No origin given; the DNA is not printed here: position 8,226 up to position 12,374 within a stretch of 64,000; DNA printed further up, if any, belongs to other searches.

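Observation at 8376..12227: Amino-acid dehydrogenase fused to a full-length ValRS-like body that has lost both class I signature motifs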

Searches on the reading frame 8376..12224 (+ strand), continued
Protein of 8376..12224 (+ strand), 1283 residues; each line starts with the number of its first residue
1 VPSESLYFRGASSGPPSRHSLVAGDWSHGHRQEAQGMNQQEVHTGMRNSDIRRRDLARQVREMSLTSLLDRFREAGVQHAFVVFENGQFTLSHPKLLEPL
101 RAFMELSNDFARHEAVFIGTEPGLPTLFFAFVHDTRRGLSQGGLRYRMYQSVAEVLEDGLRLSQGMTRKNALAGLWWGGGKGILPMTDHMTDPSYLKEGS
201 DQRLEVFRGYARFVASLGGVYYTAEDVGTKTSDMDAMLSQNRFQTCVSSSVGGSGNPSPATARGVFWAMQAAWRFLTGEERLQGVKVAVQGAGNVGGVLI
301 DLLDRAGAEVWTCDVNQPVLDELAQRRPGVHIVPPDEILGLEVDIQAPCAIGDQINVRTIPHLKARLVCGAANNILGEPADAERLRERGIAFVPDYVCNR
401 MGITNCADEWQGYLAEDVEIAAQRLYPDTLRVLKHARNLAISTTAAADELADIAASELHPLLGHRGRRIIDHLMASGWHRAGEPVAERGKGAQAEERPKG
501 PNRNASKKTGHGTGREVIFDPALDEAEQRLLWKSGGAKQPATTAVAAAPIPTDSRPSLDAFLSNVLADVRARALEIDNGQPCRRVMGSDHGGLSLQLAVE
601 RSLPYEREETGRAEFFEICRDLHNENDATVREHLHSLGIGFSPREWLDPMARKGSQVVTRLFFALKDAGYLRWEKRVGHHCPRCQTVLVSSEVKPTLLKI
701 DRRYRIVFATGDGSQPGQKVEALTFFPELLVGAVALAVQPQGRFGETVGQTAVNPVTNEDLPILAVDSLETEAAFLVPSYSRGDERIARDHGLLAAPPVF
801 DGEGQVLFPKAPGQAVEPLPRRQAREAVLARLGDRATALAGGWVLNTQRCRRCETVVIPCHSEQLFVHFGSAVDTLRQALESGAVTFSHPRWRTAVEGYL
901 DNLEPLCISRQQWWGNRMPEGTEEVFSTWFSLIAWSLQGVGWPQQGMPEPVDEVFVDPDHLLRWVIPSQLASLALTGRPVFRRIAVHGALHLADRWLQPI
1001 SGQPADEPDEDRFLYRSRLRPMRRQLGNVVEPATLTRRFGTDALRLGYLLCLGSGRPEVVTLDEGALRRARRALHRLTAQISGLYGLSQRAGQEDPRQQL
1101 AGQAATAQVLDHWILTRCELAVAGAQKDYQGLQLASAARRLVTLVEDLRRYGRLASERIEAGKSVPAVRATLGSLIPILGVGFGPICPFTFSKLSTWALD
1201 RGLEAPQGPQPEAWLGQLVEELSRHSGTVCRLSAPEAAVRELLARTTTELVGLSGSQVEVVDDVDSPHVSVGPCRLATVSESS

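Call 23: search_protein_families(library=ncbifam, proteins=[L050:11424-13841:+, L035:13509-16049:+, L035:7340-9835:-, L039:6435-9749:+, L022:21303-23645:+, L046:7198-9798:-, L046:12808-15249:+], max_evalue=1e-20)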
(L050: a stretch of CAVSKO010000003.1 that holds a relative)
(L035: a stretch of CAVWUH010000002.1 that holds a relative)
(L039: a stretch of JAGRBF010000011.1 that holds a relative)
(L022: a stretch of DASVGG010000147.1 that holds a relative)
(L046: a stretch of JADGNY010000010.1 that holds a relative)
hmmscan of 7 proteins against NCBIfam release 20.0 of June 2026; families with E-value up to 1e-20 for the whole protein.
L050:11424-13841:+ (806 aa): 15 families
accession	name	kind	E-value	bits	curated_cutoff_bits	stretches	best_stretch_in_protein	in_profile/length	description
NF000540.1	alt_ValS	exception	0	1055.8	900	1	13-802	9-787/827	valine--tRNA ligase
NF009687.0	PRK13208.1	equivalog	4.6e-300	997.5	738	1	5-800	7-749/801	valine--tRNA ligase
TIGR00422.1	valS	equivalog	6.4e-181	603.4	612.1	1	5-784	2-728/863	valine--tRNA ligase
NF004349.1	PRK05729.1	equivalog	2.5e-143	479.3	704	1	6-801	2-727/860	valine--tRNA ligase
TIGR00392.1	ileS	equivalog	4.3e-96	323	621.4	2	271-799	311-839/861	isoleucine--tRNA ligase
NF011492.0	PRK14900.1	equivalog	2.9e-89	300.2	1783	1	6-756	11-712/1044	valine--tRNA ligase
NF008957.0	PRK12300.1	subfamily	1.4e-50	172.2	677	1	9-252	5-241/946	leucine--tRNA ligase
TIGR00396.1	leuS_bact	equivalog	4.8e-47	160.6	548.4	0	8-92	1-84/843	leucine--tRNA ligase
NF040702.1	ileS_w_GNAT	exception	1e-46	159.1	1999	1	262-770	483-971/1100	isoleucine--tRNA ligase, N-acetyltransferase domain-containing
TIGR00395.1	leuS_arch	equivalog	8.7e-40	136.5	648.5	1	12-252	2-235/938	leucine--tRNA ligase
NF000258.1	MupB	exception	1.8e-35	122.1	1900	1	374-748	380-760/1033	mupirocin-resistant isoleucine--tRNA ligase MupB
NF000257.1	MupA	exception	1.9e-35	121.9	1900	1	371-748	373-758/1024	mupirocin-resistant isoleucine--tRNA ligase MupA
TIGR00398.1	metG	equivalog_domain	4.8e-29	101.5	336.35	0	562-748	313-498/530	methionine--tRNA ligase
NF008900.0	PRK12267.1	equivalog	1e-24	87.1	598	0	521-750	245-475/648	methionine--tRNA ligase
NF001100.0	PRK00133.1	equivalog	2e-21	76.3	587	0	563-750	317-501/676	methionine--tRNA ligase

L035:13509-16049:+ (847 aa): 13 families
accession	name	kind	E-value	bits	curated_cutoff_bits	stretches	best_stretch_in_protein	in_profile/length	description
NF000540.1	alt_ValS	exception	0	1251.7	900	1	5-832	1-824/827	valine--tRNA ligase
NF009687.0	PRK13208.1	equivalog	0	1039.1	738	1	2-838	4-790/801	valine--tRNA ligase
TIGR00422.1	valS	equivalog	1e-170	569.7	612.1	1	13-837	10-787/863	valine--tRNA ligase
NF004349.1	PRK05729.1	equivalog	1.6e-133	446.8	704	1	13-832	9-765/860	valine--tRNA ligase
TIGR00392.1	ileS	equivalog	6e-91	305.9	621.4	2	346-812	374-853/861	isoleucine--tRNA ligase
NF011492.0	PRK14900.1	equivalog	2.3e-80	270.8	1783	1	13-816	18-779/1044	valine--tRNA ligase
NF008957.0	PRK12300.1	subfamily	3e-53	181.1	677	0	530-799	577-834/946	leucine--tRNA ligase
NF040702.1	ileS_w_GNAT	exception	2.5e-44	151.3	1999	1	348-817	550-1027/1100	isoleucine--tRNA ligase, N-acetyltransferase domain-containing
TIGR00396.1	leuS_bact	equivalog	5.4e-42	143.9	548.4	0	12-92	5-84/843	leucine--tRNA ligase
TIGR00395.1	leuS_arch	equivalog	9.7e-41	139.7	648.5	0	527-777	568-809/938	leucine--tRNA ligase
NF000257.1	MupA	exception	2.5e-38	131.5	1900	1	392-773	392-787/1024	mupirocin-resistant isoleucine--tRNA ligase MupA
NF000258.1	MupB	exception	8.9e-37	126.4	1900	1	384-839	388-851/1033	mupirocin-resistant isoleucine--tRNA ligase MupB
TIGR00398.1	metG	equivalog_domain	7.2e-23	81.1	336.35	0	565-622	314-371/530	methionine--tRNA ligase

L035:7340-9835:- (831 aa): 12 families
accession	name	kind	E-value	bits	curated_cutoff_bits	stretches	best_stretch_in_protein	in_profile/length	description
NF004349.1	PRK05729.1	equivalog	3.5e-222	740.2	704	1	18-808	2-771/860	valine--tRNA ligase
TIGR00422.1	valS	equivalog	1.7e-209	698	612.1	1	17-810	2-790/863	valine--tRNA ligase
NF011492.0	PRK14900.1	equivalog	8.4e-172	573.5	1783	1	19-723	12-706/1044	valine--tRNA ligase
NF009687.0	PRK13208.1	equivalog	2.2e-135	452.8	738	1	13-810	3-792/801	valine--tRNA ligase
NF000540.1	alt_ValS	exception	4.1e-81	273.1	900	1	30-805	14-824/827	valine--tRNA ligase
TIGR00392.1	ileS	equivalog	3.3e-74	250.5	621.4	2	457-724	526-789/861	isoleucine--tRNA ligase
NF008957.0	PRK12300.1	subfamily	1.8e-46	158.6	677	1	28-246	12-241/946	leucine--tRNA ligase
TIGR00395.1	leuS_arch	equivalog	2.5e-40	138.3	648.5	0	31-246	9-235/938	leucine--tRNA ligase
TIGR00396.1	leuS_bact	equivalog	5.8e-38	130.6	548.4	0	29-208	10-169/843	leucine--tRNA ligase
NF040702.1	ileS_w_GNAT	exception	4.9e-32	110.5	1999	0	15-213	12-214/1100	isoleucine--tRNA ligase, N-acetyltransferase domain-containing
NF000258.1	MupB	exception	4.5e-22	77.7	1900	0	508-685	539-719/1033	mupirocin-resistant isoleucine--tRNA ligase MupB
NF000257.1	MupA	exception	7.9e-21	73.5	1900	0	506-732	535-769/1024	mupirocin-resistant isoleucine--tRNA ligase MupA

L039:6435-9749:+ (1105 aa): 13 families
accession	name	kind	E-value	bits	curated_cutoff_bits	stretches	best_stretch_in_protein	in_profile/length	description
NF004349.1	PRK05729.1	equivalog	3e-293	975.3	704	3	316-740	235-562/860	valine--tRNA ligase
TIGR00422.1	valS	equivalog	1.2e-260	867.2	612.1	4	28-265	2-236/863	valine--tRNA ligase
NF011492.0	PRK14900.1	equivalog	2.3e-234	780.6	1783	3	313-742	247-580/1044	valine--tRNA ligase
NF009687.0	PRK13208.1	equivalog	1.6e-139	466.5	738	3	316-731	240-570/801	valine--tRNA ligase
TIGR00392.1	ileS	equivalog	9.6e-97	325.1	621.4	1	28-733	3-649/861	isoleucine--tRNA ligase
NF000540.1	alt_ValS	exception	2.2e-72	244.3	900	0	35-265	8-251/827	valine--tRNA ligase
NF008957.0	PRK12300.1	subfamily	1.5e-55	188.6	677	1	34-365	7-330/946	leucine--tRNA ligase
TIGR00395.1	leuS_arch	equivalog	2.5e-47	161.5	648.5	1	35-361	2-320/938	leucine--tRNA ligase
TIGR00396.1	leuS_bact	equivalog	1e-40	139.7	548.4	0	31-226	1-177/843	leucine--tRNA ligase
NF040702.1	ileS_w_GNAT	exception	1.5e-38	132.1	1999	0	37-263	23-263/1100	isoleucine--tRNA ligase, N-acetyltransferase domain-containing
NF000258.1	MupB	exception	4e-38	130.9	1900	0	36-440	8-405/1033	mupirocin-resistant isoleucine--tRNA ligase MupB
NF000257.1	MupA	exception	6e-27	93.8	1900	0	38-442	10-403/1024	mupirocin-resistant isoleucine--tRNA ligase MupA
TIGR00398.1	metG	equivalog_domain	5.4e-21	74.9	336.35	0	679-737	313-370/530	methionine--tRNA ligase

L022:21303-23645:+ (781 aa): 13 families
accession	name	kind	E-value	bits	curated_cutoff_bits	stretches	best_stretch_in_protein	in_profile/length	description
NF000540.1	alt_ValS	exception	0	1052.9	900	1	22-770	6-743/827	valine--tRNA ligase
NF009687.0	PRK13208.1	equivalog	9.3e-297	986.5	738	1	15-773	5-707/801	valine--tRNA ligase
TIGR00422.1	valS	equivalog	6.6e-174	580.2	612.1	1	17-769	2-698/863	valine--tRNA ligase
NF004349.1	PRK05729.1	equivalog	1.9e-138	463.1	704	1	18-769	2-682/860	valine--tRNA ligase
TIGR00392.1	ileS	equivalog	1e-90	305.2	621.4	1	297-781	318-799/861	isoleucine--tRNA ligase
NF011492.0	PRK14900.1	equivalog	4.9e-77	259.8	1783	1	16-771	9-708/1044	valine--tRNA ligase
TIGR00396.1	leuS_bact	equivalog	1.3e-50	172.4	548.4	0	21-104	2-84/843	leucine--tRNA ligase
NF008957.0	PRK12300.1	subfamily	1.4e-45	155.6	677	0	21-101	5-84/946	leucine--tRNA ligase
NF040702.1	ileS_w_GNAT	exception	7.1e-44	149.7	1999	1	410-769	588-955/1100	isoleucine--tRNA ligase, N-acetyltransferase domain-containing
NF000258.1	MupB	exception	2.2e-39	135.1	1900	1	398-766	379-759/1033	mupirocin-resistant isoleucine--tRNA ligase MupB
TIGR00395.1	leuS_arch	equivalog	6.5e-37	127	648.5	0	24-269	2-233/938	leucine--tRNA ligase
NF000257.1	MupA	exception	1.2e-31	109.3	1900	0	399-767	376-758/1024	mupirocin-resistant isoleucine--tRNA ligase MupA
TIGR00398.1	metG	equivalog_domain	5.6e-22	78.2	336.35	0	52-105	2-55/530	methionine--tRNA ligase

L046:7198-9798:- (866 aa): 12 families
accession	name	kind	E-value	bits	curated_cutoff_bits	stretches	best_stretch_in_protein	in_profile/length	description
NF004349.1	PRK05729.1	equivalog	7e-241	802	704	1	52-841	2-770/860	valine--tRNA ligase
TIGR00422.1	valS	equivalog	6.6e-224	745.6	612.1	1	51-843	2-789/863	valine--tRNA ligase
NF011492.0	PRK14900.1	equivalog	7.5e-187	623.3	1783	1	49-841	8-799/1044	valine--tRNA ligase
NF009687.0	PRK13208.1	equivalog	4.9e-139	464.9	738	1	47-842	3-790/801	valine--tRNA ligase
TIGR00392.1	ileS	equivalog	1e-83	282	621.4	3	490-817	526-852/861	isoleucine--tRNA ligase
NF000540.1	alt_ValS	exception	1.2e-83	281.6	900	1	60-839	10-824/827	valine--tRNA ligase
NF008957.0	PRK12300.1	subfamily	1.3e-52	178.9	677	1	58-278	8-241/946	leucine--tRNA ligase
TIGR00395.1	leuS_arch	equivalog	8.9e-45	153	648.5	0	60-278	4-235/938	leucine--tRNA ligase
NF040702.1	ileS_w_GNAT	exception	2.1e-38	131.6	1999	1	299-770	492-970/1100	isoleucine--tRNA ligase, N-acetyltransferase domain-containing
TIGR00396.1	leuS_bact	equivalog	6.1e-38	130.5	548.4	0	56-240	3-169/843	leucine--tRNA ligase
NF000257.1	MupA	exception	4.2e-30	104.2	1900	0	303-480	295-458/1024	mupirocin-resistant isoleucine--tRNA ligase MupA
NF000258.1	MupB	exception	3.5e-29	101.3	1900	0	301-475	297-457/1033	mupirocin-resistant isoleucine--tRNA ligase MupB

L046:12808-15249:+ (814 aa): 13 families
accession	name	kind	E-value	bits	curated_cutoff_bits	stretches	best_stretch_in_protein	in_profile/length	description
NF004349.1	PRK05729.1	equivalog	2.6e-250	833.2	704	1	8-796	4-775/860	valine--tRNA ligase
TIGR00422.1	valS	equivalog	2.9e-231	770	612.1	1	12-770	9-763/863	valine--tRNA ligase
NF011492.0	PRK14900.1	equivalog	1.2e-202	675.6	1783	1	2-763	7-769/1044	valine--tRNA ligase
NF009687.0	PRK13208.1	equivalog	4.4e-151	504.7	738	2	7-429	9-416/801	valine--tRNA ligase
NF000540.1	alt_ValS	exception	9.4e-95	318.2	900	2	17-428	13-449/827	valine--tRNA ligase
TIGR00392.1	ileS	equivalog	1.2e-85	288.4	621.4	3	443-749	528-834/861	isoleucine--tRNA ligase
NF008957.0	PRK12300.1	subfamily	9.1e-54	182.8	677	1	16-232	12-241/946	leucine--tRNA ligase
TIGR00395.1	leuS_arch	equivalog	6.5e-50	170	648.5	0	528-780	609-844/938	leucine--tRNA ligase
NF040702.1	ileS_w_GNAT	exception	3.3e-45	154.1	1999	0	12-197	21-212/1100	isoleucine--tRNA ligase, N-acetyltransferase domain-containing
NF000257.1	MupA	exception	1.5e-36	125.6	1900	0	491-716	536-769/1024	mupirocin-resistant isoleucine--tRNA ligase MupA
NF000258.1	MupB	exception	2.6e-36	124.9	1900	0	491-710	538-765/1033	mupirocin-resistant isoleucine--tRNA ligase MupB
TIGR00396.1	leuS_bact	equivalog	1.3e-34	119.4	548.4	0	538-745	603-794/843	leucine--tRNA ligase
TIGR00398.1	metG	equivalog_domain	2.2e-21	76.2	336.35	0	524-712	312-505/530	methionine--tRNA ligase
